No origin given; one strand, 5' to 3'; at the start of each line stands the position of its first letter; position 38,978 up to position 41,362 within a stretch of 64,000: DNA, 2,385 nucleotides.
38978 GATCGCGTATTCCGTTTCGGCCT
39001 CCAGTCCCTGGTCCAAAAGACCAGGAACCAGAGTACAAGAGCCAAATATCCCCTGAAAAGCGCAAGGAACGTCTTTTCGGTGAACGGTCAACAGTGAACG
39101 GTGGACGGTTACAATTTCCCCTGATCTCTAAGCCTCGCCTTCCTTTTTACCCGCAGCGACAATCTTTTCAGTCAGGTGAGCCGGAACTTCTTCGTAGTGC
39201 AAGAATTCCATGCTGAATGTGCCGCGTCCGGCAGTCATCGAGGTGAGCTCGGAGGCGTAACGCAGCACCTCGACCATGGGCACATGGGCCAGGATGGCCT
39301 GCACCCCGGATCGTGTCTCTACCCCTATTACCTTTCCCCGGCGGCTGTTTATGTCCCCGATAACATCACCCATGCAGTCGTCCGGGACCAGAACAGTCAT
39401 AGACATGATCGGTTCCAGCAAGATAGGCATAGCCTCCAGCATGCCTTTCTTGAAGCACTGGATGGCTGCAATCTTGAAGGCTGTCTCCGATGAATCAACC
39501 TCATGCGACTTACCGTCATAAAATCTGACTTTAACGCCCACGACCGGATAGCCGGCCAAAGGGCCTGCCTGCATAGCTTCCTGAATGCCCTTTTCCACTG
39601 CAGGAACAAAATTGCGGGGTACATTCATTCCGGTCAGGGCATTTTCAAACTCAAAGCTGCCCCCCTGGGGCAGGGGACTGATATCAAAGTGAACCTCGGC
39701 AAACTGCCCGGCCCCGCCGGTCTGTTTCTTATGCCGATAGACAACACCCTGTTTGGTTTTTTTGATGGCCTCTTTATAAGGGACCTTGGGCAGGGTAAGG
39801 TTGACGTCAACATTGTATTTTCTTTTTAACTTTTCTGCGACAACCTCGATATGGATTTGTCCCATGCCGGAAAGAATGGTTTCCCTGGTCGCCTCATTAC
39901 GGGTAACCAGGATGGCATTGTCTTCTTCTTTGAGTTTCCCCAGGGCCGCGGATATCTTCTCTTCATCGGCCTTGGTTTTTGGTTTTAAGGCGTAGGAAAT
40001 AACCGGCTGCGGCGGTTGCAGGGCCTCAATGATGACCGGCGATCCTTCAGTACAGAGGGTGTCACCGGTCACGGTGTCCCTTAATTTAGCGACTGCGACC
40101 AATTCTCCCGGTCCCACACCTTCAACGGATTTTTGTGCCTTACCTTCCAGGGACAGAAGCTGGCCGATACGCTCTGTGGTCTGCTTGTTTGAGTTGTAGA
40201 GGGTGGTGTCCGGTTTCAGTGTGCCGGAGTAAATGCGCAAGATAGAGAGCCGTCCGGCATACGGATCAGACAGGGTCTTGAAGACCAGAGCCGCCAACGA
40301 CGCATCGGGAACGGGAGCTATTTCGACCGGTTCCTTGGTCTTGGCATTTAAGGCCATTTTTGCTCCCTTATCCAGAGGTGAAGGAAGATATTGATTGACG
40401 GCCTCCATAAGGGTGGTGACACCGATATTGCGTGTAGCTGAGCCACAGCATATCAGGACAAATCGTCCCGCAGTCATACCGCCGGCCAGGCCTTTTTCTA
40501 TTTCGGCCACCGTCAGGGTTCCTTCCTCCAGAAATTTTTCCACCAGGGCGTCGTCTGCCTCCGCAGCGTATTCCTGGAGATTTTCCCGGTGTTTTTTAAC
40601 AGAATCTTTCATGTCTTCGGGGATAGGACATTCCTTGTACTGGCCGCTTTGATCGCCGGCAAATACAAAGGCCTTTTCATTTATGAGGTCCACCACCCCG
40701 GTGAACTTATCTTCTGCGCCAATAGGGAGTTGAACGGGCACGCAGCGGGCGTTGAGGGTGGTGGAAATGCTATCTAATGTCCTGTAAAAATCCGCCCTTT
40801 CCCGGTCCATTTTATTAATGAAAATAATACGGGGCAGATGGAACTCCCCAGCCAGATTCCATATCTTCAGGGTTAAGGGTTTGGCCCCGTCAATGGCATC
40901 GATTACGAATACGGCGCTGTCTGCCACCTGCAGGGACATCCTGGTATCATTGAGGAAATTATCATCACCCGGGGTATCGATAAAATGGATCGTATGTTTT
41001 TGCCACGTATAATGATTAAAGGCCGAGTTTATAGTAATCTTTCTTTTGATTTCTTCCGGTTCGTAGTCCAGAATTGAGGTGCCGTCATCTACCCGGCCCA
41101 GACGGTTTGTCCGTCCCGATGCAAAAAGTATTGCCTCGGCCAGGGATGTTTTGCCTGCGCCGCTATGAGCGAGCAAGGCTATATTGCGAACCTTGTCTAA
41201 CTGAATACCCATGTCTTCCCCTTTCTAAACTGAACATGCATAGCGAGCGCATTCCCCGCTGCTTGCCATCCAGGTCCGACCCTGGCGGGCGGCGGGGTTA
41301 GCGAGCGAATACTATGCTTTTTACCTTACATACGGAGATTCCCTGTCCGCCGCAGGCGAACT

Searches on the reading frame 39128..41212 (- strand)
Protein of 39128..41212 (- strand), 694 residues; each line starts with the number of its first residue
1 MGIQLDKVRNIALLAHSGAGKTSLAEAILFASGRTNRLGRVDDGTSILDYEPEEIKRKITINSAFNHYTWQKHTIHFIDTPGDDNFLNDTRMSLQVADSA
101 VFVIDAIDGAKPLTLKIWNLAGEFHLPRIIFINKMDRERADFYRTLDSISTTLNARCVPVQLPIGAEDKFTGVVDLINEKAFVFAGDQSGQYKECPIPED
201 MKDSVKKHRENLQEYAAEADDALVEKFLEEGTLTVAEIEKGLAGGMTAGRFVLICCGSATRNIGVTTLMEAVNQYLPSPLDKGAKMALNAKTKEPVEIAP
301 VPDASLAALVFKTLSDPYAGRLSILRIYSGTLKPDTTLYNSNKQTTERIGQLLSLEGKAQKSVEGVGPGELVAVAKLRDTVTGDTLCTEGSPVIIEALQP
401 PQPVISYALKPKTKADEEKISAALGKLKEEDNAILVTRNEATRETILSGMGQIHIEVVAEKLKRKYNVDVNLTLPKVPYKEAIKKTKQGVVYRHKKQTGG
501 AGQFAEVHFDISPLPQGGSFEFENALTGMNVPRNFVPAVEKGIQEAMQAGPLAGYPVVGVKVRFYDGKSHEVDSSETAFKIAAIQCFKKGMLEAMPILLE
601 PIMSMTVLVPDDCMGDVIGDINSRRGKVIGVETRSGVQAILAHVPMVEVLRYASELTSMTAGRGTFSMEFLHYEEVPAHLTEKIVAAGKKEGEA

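Call 14: search_protein_families(library=pfam, proteins=[window:39128-41212:-], max_evalue=0.01)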
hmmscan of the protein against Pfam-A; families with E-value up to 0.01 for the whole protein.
window:39128-41212:- (694 aa): 8 families
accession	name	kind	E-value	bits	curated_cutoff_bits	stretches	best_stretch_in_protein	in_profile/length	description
PF00009.33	GTP_EFTU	-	9.1e-45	153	26.5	1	7-278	2-188/188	Elongation factor Tu GTP binding domain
PF03764.24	EFG_IV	-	1.2e-43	148.1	24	1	475-594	1-120/121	Elongation factor G, domain IV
PF00679.30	EFG_C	-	6.8e-28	97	27.9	1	598-682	2-87/89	Elongation factor G C-terminus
PF14492.12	EFG_III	-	1.1e-26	93.2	27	1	401-472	2-73/75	Elongation Factor G, domain III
PF22042.2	EF-G_D2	-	6e-16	58.8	27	1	307-388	3-83/84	Elongation factor G domain 2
PF03144.31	GTP_EFTU_D2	-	1.2e-10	42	30.3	1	320-387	1-73/73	Elongation factor Tu domain 2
PF16658.11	RF3_C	-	2.4e-06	27.8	40.1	1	411-487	17-93/132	Class II release factor RF3, C-terminal domain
PF01926.29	MMR_HSR1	-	3.2e-05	24.4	21.9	1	58-134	31-113/113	50S ribosome-binding GTPase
